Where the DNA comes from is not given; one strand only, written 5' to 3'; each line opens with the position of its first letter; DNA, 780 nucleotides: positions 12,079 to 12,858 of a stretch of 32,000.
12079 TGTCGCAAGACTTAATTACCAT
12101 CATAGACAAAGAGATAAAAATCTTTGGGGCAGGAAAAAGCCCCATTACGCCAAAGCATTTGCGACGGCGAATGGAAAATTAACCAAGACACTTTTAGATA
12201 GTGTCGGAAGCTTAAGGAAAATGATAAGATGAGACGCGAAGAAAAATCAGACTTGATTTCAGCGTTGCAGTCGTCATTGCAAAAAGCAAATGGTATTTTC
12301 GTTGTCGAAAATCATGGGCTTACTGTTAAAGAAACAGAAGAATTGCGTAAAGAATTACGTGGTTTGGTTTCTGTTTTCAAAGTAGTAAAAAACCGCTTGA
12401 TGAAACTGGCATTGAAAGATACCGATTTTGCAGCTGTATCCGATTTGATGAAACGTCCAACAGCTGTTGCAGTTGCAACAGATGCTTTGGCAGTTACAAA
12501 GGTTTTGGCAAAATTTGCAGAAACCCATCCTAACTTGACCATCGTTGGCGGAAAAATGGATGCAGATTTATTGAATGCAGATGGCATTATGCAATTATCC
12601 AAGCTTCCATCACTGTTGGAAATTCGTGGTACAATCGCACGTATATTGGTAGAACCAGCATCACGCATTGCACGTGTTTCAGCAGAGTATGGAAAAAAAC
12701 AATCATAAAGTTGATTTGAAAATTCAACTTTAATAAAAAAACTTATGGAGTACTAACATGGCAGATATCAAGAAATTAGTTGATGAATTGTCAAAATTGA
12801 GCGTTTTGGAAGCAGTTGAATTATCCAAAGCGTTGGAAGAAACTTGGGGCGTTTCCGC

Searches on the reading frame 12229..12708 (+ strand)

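Call 23: search_protein_families(library=pfam, proteins=[window:12229-12708:+], max_evalue=0.01)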
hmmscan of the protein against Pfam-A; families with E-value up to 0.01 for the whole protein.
window:12229-12708:+ (159 aa): 1 family
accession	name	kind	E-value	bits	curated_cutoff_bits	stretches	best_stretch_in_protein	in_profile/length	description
PF00466.25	Ribosomal_L10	-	2.8e-23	82.3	22.8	1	1-97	1-99/100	Ribosomal protein L10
